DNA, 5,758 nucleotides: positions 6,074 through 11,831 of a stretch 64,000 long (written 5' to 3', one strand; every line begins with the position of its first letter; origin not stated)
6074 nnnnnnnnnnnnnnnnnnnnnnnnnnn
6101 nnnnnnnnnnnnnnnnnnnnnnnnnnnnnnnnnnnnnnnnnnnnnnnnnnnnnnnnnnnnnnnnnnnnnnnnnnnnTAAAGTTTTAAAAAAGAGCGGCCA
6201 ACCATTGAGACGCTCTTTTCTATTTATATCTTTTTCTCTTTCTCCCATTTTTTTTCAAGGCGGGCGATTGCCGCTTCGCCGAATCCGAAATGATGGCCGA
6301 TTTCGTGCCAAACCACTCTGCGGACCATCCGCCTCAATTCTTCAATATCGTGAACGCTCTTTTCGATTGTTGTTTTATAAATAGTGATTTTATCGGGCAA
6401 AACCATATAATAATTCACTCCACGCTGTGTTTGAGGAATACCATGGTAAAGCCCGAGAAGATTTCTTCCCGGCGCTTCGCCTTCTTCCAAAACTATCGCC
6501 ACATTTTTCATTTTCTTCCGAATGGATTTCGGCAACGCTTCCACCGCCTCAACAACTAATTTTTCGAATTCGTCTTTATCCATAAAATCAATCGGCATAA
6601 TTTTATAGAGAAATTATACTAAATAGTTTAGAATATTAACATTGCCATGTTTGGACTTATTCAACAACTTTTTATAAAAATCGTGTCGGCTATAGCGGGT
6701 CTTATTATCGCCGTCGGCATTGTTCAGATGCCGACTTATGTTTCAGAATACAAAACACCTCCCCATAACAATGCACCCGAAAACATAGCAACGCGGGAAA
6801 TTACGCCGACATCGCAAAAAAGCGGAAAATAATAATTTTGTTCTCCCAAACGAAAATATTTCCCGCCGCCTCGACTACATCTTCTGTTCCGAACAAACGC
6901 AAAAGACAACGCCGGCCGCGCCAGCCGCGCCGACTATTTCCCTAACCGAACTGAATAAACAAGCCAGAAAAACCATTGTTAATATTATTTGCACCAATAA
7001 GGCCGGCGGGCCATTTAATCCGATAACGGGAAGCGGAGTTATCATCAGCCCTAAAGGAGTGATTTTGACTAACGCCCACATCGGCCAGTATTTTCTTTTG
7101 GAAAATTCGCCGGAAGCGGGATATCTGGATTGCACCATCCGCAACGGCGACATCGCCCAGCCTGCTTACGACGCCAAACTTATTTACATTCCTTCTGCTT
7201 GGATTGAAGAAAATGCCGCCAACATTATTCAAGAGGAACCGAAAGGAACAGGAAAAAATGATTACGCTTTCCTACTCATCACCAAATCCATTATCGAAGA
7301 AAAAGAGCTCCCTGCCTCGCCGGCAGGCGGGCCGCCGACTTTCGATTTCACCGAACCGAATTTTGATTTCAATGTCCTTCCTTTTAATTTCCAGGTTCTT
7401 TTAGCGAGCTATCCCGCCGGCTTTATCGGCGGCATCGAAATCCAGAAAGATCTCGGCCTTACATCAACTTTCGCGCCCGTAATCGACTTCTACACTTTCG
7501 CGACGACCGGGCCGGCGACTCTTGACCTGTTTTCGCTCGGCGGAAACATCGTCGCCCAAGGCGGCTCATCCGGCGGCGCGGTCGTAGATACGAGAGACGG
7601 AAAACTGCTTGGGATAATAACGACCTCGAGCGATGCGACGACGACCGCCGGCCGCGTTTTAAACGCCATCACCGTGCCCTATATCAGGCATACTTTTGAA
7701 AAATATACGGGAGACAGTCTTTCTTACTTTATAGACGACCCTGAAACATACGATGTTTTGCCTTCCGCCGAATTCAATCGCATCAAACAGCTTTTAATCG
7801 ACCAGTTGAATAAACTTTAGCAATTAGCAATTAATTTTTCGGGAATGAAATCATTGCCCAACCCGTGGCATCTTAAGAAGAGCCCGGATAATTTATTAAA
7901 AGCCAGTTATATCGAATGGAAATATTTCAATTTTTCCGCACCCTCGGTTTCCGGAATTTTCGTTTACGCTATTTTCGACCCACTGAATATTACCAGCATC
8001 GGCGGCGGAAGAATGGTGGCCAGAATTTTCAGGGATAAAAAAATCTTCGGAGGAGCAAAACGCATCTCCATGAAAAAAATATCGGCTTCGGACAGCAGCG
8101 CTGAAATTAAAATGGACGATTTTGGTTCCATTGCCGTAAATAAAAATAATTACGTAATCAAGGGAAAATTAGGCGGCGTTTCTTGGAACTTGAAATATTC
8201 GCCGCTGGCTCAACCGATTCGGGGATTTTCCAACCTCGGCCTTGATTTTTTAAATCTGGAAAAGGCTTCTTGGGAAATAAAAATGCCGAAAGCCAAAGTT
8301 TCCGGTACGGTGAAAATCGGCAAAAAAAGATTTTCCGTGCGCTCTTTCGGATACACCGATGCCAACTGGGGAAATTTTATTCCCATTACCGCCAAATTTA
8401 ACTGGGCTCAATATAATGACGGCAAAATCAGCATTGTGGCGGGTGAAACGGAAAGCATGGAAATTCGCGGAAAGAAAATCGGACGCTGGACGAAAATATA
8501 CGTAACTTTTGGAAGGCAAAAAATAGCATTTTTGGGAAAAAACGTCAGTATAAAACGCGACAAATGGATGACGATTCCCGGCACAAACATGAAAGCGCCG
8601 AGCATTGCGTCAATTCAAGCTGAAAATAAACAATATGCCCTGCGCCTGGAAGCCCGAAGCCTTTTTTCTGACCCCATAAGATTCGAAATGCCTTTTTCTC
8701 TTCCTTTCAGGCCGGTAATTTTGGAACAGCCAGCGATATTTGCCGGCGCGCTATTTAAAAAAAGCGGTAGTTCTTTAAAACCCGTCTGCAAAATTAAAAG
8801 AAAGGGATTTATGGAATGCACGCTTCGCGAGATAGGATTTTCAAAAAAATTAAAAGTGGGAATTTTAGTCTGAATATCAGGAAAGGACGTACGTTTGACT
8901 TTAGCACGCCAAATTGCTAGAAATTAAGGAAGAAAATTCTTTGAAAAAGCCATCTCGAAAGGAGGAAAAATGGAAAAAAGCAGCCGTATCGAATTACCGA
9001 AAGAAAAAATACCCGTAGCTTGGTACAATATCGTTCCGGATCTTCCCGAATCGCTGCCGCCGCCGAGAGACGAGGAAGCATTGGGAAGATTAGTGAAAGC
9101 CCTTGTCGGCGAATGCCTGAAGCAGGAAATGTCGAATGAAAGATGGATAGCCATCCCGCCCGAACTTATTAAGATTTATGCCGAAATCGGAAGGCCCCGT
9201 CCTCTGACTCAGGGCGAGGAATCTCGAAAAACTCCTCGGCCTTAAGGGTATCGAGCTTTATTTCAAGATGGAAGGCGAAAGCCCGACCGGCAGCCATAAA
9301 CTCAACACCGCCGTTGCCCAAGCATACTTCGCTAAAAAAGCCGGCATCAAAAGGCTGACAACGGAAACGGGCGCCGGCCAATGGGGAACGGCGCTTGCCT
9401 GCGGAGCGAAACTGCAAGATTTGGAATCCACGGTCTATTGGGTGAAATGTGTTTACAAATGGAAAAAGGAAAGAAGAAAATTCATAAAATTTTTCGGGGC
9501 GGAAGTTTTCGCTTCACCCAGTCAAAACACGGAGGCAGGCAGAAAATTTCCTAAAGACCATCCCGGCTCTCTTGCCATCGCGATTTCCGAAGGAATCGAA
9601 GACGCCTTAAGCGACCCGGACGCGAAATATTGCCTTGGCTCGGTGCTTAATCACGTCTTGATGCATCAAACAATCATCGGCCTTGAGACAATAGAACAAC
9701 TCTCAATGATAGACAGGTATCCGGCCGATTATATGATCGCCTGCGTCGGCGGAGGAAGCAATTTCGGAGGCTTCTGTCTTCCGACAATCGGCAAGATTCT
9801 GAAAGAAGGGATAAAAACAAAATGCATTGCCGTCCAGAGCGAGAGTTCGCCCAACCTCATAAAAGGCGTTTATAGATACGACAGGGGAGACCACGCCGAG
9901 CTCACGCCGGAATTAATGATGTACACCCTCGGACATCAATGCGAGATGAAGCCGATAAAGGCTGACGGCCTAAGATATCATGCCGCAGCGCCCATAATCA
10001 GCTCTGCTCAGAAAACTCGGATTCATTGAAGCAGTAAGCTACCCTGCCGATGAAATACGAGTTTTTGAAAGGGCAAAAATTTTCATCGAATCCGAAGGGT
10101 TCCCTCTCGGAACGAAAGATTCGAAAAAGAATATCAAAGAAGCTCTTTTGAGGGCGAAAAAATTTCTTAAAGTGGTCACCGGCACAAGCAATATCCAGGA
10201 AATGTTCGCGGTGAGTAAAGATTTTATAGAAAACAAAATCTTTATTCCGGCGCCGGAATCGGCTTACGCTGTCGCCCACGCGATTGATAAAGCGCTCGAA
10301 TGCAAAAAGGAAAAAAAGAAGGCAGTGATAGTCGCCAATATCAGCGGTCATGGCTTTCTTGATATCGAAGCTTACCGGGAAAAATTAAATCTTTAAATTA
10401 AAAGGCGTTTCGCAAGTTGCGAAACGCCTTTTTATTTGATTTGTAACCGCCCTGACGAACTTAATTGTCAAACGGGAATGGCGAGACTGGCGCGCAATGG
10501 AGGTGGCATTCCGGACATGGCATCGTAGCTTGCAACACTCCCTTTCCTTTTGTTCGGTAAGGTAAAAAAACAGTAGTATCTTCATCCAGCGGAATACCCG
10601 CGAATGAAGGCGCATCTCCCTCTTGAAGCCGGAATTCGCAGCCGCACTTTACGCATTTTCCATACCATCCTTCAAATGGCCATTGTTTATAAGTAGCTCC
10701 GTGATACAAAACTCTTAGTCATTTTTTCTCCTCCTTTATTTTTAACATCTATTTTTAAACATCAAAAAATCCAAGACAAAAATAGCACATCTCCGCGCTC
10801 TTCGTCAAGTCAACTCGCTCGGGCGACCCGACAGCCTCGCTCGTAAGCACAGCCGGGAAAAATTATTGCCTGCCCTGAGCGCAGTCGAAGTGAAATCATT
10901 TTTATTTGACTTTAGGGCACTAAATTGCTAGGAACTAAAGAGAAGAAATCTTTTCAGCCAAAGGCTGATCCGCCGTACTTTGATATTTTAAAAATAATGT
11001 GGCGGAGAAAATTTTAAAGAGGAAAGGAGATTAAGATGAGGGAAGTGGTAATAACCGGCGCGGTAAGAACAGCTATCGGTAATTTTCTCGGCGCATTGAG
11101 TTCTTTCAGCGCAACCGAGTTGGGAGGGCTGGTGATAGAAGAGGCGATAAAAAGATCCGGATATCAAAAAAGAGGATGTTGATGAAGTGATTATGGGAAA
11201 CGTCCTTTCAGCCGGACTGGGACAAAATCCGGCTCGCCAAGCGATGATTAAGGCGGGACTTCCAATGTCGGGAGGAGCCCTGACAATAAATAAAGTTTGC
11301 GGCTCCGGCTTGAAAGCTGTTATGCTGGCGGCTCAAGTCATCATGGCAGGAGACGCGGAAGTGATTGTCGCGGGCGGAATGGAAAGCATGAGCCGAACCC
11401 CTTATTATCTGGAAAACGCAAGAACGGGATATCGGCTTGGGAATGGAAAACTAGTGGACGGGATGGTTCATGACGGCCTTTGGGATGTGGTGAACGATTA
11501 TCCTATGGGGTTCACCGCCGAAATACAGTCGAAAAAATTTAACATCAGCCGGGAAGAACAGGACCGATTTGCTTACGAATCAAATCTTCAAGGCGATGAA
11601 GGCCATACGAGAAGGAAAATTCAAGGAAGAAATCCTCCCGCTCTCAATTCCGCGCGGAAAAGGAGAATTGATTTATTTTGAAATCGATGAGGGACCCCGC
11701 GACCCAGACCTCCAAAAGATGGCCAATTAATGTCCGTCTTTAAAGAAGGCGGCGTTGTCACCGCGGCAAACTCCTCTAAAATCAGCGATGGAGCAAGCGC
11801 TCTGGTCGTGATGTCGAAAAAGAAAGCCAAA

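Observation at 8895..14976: Conserved promoter + 5'UTR box (P2) shared by six unrelated genes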

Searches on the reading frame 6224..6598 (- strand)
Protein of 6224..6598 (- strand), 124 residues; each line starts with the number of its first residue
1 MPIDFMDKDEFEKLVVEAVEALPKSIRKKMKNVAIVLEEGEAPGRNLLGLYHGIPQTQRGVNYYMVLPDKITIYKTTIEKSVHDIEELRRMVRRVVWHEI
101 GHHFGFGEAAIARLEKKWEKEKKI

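Call 15: search_protein_families(library=pfam, proteins=[window:6224-6598:-], max_evalue=0.01)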
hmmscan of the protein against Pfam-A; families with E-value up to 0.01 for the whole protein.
window:6224-6598:- (124 aa): 1 family
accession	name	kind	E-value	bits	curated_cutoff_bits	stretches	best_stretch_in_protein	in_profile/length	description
PF06262.17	Zincin_1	-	3.1e-21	75.6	22.4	1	37-114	8-95/97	Zincin-like metallopeptidase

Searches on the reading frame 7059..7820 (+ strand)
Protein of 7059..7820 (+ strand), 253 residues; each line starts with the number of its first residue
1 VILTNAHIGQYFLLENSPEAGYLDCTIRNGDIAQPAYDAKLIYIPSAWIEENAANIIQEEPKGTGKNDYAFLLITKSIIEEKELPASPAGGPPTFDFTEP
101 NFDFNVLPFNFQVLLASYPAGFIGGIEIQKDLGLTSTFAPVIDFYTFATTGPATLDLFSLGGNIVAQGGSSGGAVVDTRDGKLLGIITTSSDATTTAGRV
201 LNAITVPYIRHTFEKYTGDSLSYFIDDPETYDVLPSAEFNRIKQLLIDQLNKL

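Call 14: search_protein_families(library=pfam, proteins=[window:7059-7820:+], max_evalue=0.01)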
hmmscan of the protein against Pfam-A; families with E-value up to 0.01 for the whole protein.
window:7059-7820:+ (253 aa): 2 families
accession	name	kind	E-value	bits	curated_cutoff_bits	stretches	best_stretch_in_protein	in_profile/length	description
PF13365.12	Trypsin_2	-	0.0025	19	27.6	0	164-186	123-144/144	Trypsin-like peptidase domain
PF07861.16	WND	-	0.0031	17.5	27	0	3-139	86-224/239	WisP family N-Terminal Region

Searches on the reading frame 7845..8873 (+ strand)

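Call 14: search_protein_families(library=pfam, proteins=[window:7845-8873:+], max_evalue=0.01)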
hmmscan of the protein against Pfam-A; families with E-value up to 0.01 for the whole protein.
window:7845-8873:+ (342 aa): 1 family
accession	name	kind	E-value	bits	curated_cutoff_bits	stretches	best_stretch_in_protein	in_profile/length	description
PF23213.1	DUF7065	-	0.0073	16.8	27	1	62-177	69-182/183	Domain of unknown function (DUF7065)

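Call 73: search_protein_families(library=pfam, proteins=[window:7845-8873:+], max_evalue=0.01)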
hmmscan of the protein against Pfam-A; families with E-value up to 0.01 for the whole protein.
window:7845-8873:+ (342 aa): 1 family
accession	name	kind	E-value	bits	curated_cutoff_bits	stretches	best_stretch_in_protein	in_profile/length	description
PF23213.1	DUF7065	-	0.0073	16.8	27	1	62-177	69-182/183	Domain of unknown function (DUF7065)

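Call 98: search_protein_families(library=ncbifam, proteins=[window:7845-8873:+], max_evalue=0.01)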
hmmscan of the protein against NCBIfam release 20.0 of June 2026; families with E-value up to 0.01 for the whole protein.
window:7845-8873:+ (342 aa): 0 families

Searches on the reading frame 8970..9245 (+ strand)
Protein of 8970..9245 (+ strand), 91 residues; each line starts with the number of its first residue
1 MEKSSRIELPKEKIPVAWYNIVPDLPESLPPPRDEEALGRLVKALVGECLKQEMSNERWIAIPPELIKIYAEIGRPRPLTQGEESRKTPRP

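Call 100: search_protein_families(library=pfam, proteins=[window:8970-9245:+], max_evalue=0.001)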
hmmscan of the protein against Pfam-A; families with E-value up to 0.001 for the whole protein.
window:8970-9245:+ (91 aa): 0 families

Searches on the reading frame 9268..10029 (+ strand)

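Call 14: search_protein_families(library=pfam, proteins=[window:9268-10029:+], max_evalue=0.01)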
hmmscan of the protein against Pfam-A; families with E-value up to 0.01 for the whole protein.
window:9268-10029:+ (253 aa): 1 family
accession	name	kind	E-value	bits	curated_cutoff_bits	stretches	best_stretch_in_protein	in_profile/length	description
PF00291.31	PALP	-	1e-19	71.4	35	1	2-205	29-203/295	Pyridoxal-phosphate dependent enzyme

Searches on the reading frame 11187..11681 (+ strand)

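Call 14: search_protein_families(library=pfam, proteins=[window:11187-11681:+], max_evalue=0.01)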
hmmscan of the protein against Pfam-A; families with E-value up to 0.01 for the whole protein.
window:11187-11681:+ (164 aa): 2 families
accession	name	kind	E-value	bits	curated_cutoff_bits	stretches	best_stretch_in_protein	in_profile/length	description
PF00108.29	Thiolase_N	-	4.2e-49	167.7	26.4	1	2-138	49-186/260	Thiolase, N-terminal domain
PF00109.32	ketoacyl-synt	-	1.2e-06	28.7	20.8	1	25-69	161-205/252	Beta-ketoacyl synthase, N-terminal domain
